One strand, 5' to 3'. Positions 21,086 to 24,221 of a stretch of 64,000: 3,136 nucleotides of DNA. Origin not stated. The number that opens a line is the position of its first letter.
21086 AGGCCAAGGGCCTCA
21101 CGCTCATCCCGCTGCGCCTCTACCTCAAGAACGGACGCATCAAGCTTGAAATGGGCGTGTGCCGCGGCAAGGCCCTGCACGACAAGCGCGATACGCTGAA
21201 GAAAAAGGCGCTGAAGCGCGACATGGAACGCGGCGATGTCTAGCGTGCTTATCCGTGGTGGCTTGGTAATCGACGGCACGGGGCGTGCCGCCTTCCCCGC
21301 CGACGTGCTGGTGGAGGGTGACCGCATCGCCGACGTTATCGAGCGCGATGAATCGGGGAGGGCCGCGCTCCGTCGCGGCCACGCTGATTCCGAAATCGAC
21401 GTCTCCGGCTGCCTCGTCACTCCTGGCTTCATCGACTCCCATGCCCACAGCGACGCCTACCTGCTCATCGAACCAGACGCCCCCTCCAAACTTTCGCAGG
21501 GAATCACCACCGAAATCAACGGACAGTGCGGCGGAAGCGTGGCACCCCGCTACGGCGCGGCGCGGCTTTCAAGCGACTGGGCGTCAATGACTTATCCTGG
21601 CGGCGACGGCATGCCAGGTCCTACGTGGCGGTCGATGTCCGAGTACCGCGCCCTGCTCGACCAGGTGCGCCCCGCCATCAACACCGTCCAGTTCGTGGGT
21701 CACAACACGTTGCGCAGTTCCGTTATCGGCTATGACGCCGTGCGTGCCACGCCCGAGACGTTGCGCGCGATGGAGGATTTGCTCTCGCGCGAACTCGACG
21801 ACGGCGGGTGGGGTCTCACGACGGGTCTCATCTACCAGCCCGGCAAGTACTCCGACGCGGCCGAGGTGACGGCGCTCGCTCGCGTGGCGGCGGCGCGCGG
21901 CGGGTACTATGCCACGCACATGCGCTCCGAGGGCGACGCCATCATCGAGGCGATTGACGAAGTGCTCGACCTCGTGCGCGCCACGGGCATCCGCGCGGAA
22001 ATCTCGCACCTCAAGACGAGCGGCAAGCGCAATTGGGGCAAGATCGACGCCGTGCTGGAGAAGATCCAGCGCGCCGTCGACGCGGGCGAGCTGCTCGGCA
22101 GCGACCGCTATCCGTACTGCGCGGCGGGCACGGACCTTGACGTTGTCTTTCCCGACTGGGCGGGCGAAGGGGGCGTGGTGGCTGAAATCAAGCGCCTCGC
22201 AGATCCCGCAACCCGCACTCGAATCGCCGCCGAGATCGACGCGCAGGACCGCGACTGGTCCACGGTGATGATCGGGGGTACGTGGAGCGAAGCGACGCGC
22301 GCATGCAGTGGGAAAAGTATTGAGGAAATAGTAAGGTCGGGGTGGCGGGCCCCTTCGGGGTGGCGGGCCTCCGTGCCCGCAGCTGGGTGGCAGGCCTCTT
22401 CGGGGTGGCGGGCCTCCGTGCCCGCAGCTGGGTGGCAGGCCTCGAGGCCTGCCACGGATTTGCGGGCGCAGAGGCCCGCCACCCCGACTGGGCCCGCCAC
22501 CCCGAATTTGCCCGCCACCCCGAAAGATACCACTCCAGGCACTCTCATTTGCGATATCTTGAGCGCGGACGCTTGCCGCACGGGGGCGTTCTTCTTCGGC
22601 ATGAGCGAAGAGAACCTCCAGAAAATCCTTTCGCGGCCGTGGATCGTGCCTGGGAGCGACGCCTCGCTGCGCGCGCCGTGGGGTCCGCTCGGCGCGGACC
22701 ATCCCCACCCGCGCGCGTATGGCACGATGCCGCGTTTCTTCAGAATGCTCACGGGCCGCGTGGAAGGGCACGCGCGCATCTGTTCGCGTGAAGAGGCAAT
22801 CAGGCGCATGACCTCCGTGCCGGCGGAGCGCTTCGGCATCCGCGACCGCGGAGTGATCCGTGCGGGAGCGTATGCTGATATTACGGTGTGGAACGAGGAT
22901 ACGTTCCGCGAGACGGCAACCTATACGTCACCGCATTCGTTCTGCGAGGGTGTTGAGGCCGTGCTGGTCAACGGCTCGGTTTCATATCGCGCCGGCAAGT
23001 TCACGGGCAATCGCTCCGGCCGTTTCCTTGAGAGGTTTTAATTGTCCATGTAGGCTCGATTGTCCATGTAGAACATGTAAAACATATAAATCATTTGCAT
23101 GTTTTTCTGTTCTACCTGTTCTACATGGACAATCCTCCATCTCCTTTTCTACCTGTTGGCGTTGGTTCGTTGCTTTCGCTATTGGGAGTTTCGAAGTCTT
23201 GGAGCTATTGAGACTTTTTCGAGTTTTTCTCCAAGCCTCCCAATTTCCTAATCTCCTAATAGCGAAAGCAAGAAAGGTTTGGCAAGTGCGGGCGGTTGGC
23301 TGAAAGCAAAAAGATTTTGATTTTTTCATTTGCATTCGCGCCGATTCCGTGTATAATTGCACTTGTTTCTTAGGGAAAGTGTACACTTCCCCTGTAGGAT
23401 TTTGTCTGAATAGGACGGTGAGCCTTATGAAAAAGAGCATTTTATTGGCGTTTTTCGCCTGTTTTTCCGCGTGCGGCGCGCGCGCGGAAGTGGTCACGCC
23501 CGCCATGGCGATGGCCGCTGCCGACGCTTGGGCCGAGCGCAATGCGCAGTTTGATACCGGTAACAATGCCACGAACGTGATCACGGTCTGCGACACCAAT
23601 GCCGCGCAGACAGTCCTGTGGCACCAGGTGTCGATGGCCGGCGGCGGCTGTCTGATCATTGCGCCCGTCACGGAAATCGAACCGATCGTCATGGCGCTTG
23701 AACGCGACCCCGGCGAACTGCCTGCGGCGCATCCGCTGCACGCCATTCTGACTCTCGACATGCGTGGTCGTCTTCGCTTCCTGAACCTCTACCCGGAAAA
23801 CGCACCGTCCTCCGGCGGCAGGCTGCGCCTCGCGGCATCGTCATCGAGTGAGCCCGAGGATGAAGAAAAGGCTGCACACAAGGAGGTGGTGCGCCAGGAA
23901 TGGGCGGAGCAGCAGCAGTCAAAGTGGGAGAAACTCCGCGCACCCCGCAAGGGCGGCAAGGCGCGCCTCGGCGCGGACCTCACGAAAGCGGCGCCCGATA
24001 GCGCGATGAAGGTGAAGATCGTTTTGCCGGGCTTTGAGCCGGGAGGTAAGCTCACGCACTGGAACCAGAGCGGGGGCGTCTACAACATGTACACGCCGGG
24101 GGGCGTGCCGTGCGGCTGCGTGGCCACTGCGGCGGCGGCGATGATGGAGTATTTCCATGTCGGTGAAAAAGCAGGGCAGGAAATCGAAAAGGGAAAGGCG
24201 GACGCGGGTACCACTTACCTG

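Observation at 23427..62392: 39-kb four-gene locus: C10 peptidase, 2742-aa InlB-repeat protein, small lipoprotein, 8777-aa megaprotein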

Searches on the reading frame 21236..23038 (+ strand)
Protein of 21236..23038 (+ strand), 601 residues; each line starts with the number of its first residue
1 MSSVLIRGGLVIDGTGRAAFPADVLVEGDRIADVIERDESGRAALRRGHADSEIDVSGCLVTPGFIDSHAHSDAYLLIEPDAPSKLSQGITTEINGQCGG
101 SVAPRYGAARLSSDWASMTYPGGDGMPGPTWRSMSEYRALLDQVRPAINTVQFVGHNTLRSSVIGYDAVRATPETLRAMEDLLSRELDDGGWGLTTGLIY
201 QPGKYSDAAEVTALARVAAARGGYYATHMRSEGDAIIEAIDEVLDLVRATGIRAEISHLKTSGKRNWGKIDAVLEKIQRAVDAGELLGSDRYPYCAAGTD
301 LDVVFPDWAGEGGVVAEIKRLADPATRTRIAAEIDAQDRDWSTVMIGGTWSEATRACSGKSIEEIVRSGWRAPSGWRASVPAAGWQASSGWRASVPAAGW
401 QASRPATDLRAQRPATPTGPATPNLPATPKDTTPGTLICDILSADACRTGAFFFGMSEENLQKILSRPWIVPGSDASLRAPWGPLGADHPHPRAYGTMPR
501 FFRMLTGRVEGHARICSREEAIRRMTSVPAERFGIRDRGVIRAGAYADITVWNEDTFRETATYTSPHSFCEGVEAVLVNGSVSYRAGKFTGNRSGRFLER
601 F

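Call 5: search_protein_families(library=pfam, proteins=[window:21236-23038:+], max_evalue=0.01)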
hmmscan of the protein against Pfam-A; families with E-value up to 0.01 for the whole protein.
window:21236-23038:+ (601 aa): 2 families
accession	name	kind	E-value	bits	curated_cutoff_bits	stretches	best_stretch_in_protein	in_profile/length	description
PF07969.17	Amidohydro_3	-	7.6e-28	98.6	29.7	2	53-260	2-207/472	Amidohydrolase family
PF01979.26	Amidohydro_1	-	3.1e-09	37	25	1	516-556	281-322/345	Amidohydrolase family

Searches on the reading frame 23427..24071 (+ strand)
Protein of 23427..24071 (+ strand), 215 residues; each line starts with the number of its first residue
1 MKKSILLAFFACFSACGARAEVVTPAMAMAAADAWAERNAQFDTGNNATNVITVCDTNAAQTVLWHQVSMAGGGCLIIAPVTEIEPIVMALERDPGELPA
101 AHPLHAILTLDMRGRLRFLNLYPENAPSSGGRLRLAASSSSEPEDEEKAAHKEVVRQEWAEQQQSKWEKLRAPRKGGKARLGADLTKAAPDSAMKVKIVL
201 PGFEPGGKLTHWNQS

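Call 63: search_protein_families(library=pfam, proteins=[window:23427-24071:+], max_evalue=1)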
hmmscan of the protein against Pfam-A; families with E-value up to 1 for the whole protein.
window:23427-24071:+ (215 aa): 0 families

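Call 76: search_solved_structures(query=A6, max_evalue=10, show_alignments=2)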
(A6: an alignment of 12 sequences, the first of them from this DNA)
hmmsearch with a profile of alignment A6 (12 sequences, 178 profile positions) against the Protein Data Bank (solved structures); distinct sequences matched with E-value up to 10: 0.
